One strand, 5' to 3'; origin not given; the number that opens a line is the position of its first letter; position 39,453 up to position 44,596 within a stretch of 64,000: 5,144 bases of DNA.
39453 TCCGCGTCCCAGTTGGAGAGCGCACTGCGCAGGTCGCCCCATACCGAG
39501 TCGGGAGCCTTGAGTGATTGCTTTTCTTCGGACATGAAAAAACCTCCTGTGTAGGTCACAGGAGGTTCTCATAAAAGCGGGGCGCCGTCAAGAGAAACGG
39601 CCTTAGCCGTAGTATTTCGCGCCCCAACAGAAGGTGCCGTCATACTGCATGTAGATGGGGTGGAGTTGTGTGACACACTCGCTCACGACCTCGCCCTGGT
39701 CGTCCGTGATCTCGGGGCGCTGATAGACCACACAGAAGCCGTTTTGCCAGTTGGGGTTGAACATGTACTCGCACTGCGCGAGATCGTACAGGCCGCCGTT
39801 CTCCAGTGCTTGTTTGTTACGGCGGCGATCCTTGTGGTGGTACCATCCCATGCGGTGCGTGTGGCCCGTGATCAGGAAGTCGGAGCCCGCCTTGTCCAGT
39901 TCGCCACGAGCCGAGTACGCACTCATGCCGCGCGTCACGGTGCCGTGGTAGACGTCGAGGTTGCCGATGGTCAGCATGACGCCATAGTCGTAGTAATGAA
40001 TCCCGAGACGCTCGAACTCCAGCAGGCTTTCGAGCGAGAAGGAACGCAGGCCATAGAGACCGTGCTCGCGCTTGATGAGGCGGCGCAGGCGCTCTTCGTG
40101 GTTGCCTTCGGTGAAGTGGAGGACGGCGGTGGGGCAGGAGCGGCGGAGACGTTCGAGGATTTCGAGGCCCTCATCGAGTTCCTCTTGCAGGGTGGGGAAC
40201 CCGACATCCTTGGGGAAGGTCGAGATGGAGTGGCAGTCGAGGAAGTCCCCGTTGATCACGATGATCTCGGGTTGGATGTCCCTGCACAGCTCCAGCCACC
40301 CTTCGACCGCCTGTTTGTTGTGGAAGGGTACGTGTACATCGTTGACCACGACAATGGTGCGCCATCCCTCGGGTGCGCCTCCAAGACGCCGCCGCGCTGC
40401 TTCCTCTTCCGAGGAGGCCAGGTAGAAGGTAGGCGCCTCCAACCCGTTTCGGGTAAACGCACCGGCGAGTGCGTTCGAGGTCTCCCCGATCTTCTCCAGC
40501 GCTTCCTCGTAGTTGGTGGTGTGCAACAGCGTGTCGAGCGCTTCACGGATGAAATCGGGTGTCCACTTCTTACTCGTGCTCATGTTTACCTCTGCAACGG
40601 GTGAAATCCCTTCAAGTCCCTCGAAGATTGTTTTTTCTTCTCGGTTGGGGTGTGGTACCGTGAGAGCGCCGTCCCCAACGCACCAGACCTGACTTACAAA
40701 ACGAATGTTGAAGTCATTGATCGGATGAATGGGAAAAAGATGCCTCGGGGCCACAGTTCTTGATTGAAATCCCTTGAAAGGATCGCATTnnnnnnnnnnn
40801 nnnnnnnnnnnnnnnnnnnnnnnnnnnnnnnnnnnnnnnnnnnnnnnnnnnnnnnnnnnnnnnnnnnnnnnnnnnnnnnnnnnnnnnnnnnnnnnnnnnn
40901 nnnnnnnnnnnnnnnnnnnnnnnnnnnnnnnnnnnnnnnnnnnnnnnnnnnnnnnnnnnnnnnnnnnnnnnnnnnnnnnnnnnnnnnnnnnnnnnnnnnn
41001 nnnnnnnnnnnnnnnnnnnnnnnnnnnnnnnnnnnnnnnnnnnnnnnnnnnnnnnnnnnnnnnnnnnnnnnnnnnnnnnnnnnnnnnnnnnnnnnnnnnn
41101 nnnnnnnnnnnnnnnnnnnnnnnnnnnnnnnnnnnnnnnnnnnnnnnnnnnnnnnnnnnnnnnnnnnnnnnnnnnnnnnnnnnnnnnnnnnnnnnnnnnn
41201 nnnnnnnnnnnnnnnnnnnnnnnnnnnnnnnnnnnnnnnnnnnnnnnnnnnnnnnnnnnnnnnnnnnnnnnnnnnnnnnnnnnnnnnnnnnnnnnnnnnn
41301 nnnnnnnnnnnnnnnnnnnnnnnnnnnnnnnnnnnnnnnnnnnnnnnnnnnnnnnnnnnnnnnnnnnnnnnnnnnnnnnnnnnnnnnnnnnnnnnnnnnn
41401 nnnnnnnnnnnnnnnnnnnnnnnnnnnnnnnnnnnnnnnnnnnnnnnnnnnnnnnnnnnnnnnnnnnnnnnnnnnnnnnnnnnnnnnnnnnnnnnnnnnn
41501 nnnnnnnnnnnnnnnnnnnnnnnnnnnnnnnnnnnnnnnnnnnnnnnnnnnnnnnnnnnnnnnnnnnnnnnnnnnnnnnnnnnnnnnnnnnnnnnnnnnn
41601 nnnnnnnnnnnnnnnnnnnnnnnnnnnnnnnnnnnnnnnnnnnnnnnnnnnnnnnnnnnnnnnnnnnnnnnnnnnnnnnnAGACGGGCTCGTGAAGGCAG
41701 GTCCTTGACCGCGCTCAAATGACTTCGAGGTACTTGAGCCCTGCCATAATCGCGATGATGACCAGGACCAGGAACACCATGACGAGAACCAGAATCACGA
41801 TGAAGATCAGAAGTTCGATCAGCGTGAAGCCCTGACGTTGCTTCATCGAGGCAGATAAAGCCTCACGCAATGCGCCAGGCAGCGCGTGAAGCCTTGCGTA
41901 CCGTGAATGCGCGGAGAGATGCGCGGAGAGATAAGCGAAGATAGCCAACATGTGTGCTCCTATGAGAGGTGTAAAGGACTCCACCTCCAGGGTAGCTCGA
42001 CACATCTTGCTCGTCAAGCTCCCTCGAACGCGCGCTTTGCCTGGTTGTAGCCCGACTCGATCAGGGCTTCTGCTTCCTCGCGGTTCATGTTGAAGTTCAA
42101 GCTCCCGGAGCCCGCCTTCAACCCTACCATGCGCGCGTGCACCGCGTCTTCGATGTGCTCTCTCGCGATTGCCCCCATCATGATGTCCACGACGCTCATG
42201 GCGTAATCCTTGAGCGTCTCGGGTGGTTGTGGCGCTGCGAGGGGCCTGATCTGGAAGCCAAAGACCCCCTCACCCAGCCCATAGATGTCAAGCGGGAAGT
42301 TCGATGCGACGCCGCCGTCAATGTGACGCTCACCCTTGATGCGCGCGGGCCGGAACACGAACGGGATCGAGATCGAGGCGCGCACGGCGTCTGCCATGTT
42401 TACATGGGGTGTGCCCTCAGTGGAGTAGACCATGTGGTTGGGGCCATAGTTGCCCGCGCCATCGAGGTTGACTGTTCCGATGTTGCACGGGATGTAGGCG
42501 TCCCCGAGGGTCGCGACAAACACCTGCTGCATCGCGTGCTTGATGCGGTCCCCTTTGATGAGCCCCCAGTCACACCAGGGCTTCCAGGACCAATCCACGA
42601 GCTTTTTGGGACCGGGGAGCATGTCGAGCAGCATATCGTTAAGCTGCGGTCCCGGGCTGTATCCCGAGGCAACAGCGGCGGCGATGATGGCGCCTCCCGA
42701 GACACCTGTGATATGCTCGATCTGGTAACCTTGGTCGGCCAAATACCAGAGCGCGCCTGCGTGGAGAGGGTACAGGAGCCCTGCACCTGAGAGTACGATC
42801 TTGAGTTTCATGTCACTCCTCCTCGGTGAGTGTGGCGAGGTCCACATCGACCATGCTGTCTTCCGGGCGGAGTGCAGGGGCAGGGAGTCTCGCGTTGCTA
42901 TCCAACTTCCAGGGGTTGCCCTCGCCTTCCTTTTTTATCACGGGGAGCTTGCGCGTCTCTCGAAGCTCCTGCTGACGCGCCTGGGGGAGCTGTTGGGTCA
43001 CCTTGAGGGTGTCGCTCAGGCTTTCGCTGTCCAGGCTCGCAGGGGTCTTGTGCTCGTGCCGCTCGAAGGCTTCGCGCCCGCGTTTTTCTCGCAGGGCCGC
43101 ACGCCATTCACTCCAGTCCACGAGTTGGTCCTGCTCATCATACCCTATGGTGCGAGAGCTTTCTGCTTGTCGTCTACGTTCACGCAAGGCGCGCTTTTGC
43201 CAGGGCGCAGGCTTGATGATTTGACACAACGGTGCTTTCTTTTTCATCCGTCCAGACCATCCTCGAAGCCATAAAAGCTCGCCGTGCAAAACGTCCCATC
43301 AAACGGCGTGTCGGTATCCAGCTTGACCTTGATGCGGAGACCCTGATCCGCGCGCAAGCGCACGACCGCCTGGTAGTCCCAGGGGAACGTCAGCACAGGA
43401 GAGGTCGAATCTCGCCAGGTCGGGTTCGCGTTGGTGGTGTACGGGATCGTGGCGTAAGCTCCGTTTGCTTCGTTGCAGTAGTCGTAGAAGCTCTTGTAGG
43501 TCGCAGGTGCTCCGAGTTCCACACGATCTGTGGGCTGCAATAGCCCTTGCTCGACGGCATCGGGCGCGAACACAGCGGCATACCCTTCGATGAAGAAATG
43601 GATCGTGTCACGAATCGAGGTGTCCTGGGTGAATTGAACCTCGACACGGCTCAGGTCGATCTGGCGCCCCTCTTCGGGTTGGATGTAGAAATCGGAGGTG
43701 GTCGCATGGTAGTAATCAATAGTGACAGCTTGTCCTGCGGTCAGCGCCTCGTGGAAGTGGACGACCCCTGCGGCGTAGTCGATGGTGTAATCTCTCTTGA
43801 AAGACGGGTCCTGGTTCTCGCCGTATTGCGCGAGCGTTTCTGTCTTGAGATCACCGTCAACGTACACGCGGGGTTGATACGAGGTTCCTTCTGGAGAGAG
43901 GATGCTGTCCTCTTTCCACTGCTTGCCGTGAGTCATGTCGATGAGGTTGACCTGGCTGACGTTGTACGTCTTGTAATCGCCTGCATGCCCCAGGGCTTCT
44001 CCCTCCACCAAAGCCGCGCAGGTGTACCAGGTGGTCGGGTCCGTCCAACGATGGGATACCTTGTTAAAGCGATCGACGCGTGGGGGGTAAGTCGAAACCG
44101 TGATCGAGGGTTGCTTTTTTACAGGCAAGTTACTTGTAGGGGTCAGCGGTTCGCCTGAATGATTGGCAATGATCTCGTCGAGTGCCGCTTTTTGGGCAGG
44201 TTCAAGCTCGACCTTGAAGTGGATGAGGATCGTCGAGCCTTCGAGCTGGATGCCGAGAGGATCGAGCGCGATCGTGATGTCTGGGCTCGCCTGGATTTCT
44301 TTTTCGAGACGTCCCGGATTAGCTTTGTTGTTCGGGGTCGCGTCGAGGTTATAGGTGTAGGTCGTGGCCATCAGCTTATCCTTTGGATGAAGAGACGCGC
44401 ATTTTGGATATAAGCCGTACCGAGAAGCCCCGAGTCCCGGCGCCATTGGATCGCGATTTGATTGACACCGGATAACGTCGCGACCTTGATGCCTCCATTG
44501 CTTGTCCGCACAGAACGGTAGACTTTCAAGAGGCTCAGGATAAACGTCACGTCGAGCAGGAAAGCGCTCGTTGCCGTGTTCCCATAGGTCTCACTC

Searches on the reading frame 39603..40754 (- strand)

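Call 9: search_protein_families(library=pfam, proteins=[window:39603-40754:-], max_evalue=0.1)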
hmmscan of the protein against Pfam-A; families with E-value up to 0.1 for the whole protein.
window:39603-40754:- (383 aa): 2 families
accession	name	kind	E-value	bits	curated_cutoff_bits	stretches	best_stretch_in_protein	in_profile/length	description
PF00149.33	Metallophos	-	4.3e-08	34.3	21.5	1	133-232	2-86/191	Calcineurin-like phosphoesterase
PF12850.12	Metallophos_2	-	1.4e-05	25.6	27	1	134-308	3-125/154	Calcineurin-like phosphoesterase superfamily domain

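Call 11: search_protein_families(library=phrogs, proteins=[window:39603-40754:-], max_evalue=0.01)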
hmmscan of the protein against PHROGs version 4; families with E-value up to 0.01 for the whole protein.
window:39603-40754:- (383 aa): 3 families
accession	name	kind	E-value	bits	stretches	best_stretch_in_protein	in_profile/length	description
phrog_221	-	other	8.6e-38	131.5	1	122-343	103-334/367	metallo-phosphoesterase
phrog_20266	-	other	2.3e-17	63.9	1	135-237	178-282/450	metallo-phosphoesterase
phrog_7339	-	DNA, RNA and nucleotide metabolism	2.1e-05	25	1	133-308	31-207/263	DNA repair exonuclease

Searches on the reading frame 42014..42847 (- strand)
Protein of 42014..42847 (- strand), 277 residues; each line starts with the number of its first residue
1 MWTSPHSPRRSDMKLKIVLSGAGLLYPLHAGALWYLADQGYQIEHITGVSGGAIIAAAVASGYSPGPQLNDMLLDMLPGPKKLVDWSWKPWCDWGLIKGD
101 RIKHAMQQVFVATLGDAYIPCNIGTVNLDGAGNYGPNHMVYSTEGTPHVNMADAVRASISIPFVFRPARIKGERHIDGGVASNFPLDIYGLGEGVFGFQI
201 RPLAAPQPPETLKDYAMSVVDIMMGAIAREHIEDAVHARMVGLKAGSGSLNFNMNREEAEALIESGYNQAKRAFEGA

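Call 9: search_protein_families(library=pfam, proteins=[window:42014-42847:-], max_evalue=0.1)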
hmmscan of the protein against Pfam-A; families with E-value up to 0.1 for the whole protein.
window:42014-42847:- (277 aa): 1 family
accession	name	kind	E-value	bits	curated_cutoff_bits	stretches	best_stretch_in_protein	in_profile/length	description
PF01734.28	Patatin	-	3.7e-28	99.5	27.7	1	17-188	1-189/191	Patatin-like phospholipase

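Call 11: search_protein_families(library=phrogs, proteins=[window:42014-42847:-], max_evalue=0.01)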
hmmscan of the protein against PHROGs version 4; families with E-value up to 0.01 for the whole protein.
window:42014-42847:- (277 aa): 0 families

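Call 13: find_related_loci(query=window:42014-42847:-, collection=viral_contigs, flank=4000)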
Query window:42014-42847:- (277 aa) in viral_contigs; peptide patterns used: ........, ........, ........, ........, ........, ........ (x = any residue, [..] = any of these).
2 stretches matched a pattern, but none encodes a relative of the query by tblastn (E <= 1e-3).

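Call 33: find_homologous_proteins(query=window:42014-42847:-, max_evalue=1e-20)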
Query window:42014-42847:- (277 aa): 47 proteins with E <= 1e-20 among 6386 candidates. Only proteins of 152 to 485 residues were searched: fused or split forms outside these lengths cannot appear, so this answer is no evidence that the protein stands alone or is whole; lengths 'longer' or 'shorter' looks for them.
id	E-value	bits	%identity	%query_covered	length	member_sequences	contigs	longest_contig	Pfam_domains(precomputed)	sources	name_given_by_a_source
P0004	2.9e-177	606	100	96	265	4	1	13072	PF01734.28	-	-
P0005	1.6e-117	410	68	96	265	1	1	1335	PF01734.28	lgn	-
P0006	5.4e-115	402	66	95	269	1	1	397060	PF01734.28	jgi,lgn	jgi:NTE family protein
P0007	8.2e-107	375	65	95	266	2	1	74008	PF01734.28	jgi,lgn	-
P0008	1.1e-78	283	54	96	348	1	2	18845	PF09722.16,PF01734.28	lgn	-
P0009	1.1e-76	276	50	95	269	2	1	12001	PF01734.28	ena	-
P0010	2.1e-69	252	49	91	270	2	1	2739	PF01734.28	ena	-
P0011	4.0e-69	251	48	91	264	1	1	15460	PF01734.28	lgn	-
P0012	8.3e-68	247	44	96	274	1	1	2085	PF01734.28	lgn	-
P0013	3.2e-67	245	48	93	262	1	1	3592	PF01734.28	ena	-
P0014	5.7e-67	244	47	94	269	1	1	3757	PF01734.28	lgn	-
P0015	1.9e-66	242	45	95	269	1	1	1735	PF01734.28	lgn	-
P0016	1.5e-64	236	48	95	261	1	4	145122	PF01734.28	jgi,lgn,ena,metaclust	metaclust:\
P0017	2.4e-62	229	44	95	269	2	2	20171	PF01734.28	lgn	-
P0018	5.0e-62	228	44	94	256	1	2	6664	PF01734.28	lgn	-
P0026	8.5e-56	207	41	95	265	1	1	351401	PF01734.28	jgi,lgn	jgi:NTE family protein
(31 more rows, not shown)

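Call 34: list_cluster_members(proteins=[P0004])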
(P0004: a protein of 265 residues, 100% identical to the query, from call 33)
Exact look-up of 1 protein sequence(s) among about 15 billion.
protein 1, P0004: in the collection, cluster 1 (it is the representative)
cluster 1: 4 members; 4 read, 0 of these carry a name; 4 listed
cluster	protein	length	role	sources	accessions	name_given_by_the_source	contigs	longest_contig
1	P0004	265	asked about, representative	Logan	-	-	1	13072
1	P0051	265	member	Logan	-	-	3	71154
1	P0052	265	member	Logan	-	-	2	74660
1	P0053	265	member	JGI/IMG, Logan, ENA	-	-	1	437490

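Call 35: find_encoding_contigs(protein=P0006, flank=3000, max_places=2)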
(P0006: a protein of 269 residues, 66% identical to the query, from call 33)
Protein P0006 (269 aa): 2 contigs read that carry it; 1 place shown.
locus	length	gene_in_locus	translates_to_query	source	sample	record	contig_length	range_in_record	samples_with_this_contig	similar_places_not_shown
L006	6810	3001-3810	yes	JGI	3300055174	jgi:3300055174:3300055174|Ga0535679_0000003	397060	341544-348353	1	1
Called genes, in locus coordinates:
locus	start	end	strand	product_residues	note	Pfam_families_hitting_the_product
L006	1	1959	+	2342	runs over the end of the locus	-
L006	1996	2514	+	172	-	-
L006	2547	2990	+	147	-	-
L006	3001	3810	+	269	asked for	PF01734:Patatin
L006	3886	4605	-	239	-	-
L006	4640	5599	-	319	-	PF12850:Metallophos_2 (faint), PF00149:Metallophos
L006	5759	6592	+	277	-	-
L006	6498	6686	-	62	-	-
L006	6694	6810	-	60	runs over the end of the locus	-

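Call 36: find_encoding_contigs(protein=P0007, flank=3000, max_places=2)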
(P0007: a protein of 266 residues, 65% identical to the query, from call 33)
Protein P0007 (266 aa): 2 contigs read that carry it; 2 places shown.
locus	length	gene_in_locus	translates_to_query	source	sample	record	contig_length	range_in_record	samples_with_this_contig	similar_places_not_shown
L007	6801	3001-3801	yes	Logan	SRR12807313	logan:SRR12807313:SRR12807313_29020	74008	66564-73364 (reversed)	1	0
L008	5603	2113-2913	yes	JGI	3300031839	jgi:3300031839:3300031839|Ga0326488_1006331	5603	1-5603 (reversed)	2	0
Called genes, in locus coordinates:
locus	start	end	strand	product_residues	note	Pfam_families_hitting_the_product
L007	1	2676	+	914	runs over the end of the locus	-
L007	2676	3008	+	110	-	-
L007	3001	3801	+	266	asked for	PF01734:Patatin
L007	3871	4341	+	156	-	-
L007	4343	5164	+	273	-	PF13708:DUF4942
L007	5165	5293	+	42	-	PF07963:N_methyl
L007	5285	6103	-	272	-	-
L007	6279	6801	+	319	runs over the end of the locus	PF00149:Metallophos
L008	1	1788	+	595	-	?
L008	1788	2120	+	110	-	-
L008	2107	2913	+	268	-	PF01734:Patatin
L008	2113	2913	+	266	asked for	PF01734:Patatin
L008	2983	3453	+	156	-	-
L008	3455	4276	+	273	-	PF13708:DUF4942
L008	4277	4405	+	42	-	PF07963:N_methyl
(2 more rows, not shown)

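Call 39: find_encoding_contigs(protein=P0004, flank=4000, max_places=2)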
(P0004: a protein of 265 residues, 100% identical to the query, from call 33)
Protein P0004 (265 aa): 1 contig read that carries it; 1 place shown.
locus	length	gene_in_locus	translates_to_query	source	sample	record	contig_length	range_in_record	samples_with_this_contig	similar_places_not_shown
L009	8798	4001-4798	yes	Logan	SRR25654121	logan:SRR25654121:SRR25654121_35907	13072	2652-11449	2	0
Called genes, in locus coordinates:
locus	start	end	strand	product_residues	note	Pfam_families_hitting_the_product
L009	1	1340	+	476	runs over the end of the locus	-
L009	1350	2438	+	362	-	-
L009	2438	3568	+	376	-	-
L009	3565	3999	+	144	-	-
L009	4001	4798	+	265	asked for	PF01734:Patatin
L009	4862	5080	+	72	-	PF07963:N_methyl (weak)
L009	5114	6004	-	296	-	-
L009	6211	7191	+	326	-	PF00149:Metallophos (weak), PF12850:Metallophos_2 (faint)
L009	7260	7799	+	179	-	-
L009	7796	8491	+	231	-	-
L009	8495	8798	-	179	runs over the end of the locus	-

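Call 40: find_encoding_contigs(protein=P0051, flank=4000, max_places=3)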
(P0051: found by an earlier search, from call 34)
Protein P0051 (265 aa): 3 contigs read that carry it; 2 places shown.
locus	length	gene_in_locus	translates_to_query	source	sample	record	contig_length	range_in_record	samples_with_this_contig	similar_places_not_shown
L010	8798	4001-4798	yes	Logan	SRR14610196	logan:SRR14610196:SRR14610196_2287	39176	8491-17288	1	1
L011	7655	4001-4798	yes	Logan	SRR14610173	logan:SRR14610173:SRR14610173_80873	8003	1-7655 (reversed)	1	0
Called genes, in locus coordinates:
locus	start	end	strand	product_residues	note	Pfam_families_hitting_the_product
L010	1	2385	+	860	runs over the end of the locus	-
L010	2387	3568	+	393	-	-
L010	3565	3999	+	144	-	-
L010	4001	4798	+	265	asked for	PF01734:Patatin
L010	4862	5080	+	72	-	PF07963:N_methyl (weak)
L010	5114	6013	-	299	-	-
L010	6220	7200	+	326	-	PF00149:Metallophos (weak), PF12850:Metallophos_2 (faint)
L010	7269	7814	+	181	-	-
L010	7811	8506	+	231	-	-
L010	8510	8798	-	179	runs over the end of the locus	-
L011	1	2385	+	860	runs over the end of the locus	-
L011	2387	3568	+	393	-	-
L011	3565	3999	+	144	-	-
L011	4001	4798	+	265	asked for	PF01734:Patatin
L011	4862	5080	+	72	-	PF07963:N_methyl (weak)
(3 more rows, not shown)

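Call 45: find_encoding_contigs(protein=P0016, flank=4000, max_places=2)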
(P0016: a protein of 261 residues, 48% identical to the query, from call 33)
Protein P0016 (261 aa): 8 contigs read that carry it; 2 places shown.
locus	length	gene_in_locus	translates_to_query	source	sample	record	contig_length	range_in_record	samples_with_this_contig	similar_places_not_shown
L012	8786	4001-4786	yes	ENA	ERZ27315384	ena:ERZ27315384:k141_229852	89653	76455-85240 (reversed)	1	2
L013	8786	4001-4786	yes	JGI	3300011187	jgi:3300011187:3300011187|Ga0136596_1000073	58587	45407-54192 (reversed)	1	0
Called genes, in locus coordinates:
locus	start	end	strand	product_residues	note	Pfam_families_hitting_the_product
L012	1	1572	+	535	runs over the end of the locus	-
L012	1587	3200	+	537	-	-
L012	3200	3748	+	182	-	-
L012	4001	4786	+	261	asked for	PF01734:Patatin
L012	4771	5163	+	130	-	PF01541:GIY-YIG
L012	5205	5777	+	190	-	-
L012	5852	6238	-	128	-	-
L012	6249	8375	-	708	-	PF00149:Metallophos, PF09414:RNA_ligase (weak)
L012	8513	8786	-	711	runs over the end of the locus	-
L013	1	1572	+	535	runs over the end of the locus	-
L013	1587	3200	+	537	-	-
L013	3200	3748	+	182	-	-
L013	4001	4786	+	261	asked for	PF01734:Patatin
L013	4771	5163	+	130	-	PF01541:GIY-YIG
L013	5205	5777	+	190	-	-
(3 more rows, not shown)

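Call 46: find_encoding_contigs(protein=P0009, flank=4000, max_places=2)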
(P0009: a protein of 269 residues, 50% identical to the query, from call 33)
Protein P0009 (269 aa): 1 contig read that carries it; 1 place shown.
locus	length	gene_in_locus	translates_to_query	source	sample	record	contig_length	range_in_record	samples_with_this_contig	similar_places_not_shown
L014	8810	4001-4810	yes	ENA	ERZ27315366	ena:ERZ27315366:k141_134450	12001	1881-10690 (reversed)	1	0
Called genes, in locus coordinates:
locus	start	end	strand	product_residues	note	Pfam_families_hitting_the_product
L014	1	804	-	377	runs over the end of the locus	-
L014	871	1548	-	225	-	-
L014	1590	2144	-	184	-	-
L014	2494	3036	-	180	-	PF04297:UPF0122 (faint)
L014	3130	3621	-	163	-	PF03330:DPBB_1 (faint)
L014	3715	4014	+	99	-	-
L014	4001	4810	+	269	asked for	PF01734:Patatin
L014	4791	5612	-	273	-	-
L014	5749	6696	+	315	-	PF00149:Metallophos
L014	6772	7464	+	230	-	PF02223:Thymidylate_kin (weak), PF13521:AAA_28 (weak)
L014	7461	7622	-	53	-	-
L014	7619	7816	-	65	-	-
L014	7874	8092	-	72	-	-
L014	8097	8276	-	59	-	PF09723:Zn_ribbon_8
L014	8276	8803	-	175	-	-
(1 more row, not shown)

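Call 47: find_encoding_contigs(protein=P0026, flank=4000, max_places=2)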
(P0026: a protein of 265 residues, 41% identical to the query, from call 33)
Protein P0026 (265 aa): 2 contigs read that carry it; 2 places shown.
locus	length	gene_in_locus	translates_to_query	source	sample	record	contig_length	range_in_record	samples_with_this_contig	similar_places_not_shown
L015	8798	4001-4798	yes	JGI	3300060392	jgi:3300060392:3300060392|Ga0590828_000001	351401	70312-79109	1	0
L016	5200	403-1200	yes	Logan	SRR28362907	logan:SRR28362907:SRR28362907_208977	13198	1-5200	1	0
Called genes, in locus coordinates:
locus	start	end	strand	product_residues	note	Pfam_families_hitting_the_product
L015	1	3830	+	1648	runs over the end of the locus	-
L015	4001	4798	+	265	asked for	PF01734:Patatin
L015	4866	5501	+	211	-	-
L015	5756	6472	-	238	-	-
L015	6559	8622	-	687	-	PF00149:Metallophos, PF09511:RNA_lig_T4_1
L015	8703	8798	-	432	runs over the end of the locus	-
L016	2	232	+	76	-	?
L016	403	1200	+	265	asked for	PF01734:Patatin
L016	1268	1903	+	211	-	-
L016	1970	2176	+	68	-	-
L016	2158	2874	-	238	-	-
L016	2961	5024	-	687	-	PF00149:Metallophos, PF09511:RNA_lig_T4_1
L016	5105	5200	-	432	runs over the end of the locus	-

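Call 85: find_encoding_contigs(protein=P0008, flank=4000, max_places=2)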
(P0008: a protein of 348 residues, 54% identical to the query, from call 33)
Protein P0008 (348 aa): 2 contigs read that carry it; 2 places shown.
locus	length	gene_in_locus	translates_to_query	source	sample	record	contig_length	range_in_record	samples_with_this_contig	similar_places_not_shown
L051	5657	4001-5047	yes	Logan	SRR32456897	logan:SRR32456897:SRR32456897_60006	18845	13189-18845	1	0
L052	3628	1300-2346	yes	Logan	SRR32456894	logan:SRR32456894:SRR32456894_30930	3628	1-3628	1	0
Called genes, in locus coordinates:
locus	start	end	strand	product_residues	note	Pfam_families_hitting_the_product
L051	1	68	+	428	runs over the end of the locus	-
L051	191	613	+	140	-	-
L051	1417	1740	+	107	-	PF01521:Fe-S_biosyn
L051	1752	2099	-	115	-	-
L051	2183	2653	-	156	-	-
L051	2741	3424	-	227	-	-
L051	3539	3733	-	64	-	-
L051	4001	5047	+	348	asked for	PF01734:Patatin, PF09722:Xre_MbcA_ParS_C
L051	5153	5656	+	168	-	?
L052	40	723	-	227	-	-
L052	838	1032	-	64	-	-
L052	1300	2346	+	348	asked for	PF01734:Patatin, PF09722:Xre_MbcA_ParS_C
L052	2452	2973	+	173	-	-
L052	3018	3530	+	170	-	PF01555:N6_N4_Mtase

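Call 86: find_encoding_contigs(protein=P0011, flank=4000, max_places=2)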
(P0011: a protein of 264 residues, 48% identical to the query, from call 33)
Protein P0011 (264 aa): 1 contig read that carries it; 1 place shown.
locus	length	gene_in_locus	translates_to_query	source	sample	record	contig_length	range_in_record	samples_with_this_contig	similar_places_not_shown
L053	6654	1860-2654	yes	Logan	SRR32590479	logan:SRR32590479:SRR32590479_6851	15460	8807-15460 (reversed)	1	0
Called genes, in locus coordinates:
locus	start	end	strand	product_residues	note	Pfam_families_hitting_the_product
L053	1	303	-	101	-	?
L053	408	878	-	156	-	-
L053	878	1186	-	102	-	PF20274:cREC_REC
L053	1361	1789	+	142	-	-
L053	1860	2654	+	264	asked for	PF01734:Patatin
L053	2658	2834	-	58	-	-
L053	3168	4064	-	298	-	-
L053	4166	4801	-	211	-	-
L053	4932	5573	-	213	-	-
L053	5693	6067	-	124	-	-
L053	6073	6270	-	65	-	-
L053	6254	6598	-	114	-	-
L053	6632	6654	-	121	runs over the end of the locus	-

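Call 91: search_protein_families(library=pfam, proteins=[L007:1-2676:+, L007:3871-4341:+], max_evalue=0.01)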
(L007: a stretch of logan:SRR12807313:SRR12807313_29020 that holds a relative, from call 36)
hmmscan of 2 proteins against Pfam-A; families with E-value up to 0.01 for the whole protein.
L007:1-2676:+ (891 aa): 1 family
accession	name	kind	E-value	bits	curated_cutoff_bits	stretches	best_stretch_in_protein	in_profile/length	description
PF01095.25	Pectinesterase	-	0.0062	15.8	27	0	219-259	3-42/298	Pectinesterase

L007:3871-4341:+ (156 aa): 0 families

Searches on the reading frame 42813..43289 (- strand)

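Call 91: search_protein_families(library=pfam, proteins=[window:42813-43289:-], max_evalue=0.01)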
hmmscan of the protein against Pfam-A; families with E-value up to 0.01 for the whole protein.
window:42813-43289:- (158 aa): 1 family
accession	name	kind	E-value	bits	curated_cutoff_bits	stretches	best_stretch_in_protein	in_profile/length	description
PF02029.20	Caldesmon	-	0.0016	17.8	50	1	35-113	43-124/498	Caldesmon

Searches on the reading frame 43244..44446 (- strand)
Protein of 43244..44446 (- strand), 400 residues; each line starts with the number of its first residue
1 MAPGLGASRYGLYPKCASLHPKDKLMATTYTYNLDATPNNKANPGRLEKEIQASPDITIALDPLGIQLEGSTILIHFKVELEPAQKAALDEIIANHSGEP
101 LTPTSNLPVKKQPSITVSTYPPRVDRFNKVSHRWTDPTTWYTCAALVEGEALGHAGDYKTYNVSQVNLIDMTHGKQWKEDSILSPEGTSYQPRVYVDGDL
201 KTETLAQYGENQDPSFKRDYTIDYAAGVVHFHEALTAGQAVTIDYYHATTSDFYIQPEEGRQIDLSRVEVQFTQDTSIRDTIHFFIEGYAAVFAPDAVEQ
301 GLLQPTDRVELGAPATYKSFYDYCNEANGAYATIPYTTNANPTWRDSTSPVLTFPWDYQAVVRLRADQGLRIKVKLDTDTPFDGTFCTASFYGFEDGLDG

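Call 9: search_protein_families(library=pfam, proteins=[window:43244-44446:-], max_evalue=0.1)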
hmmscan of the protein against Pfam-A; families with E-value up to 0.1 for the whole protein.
window:43244-44446:- (400 aa): 2 families
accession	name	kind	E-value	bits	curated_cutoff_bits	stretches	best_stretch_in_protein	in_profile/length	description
PF09343.15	DUF2460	-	0.045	13.6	30.4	1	216-246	145-172/205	Conserved hypothetical protein 2217 (DUF2460)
PF01917.21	Arch_flagellin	-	0.073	13.8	29.5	0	248-312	66-133/162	Archaebacterial flagellin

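Call 11: search_protein_families(library=phrogs, proteins=[window:43244-44446:-], max_evalue=0.01)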
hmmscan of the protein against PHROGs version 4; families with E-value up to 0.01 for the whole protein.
window:43244-44446:- (400 aa): 0 families
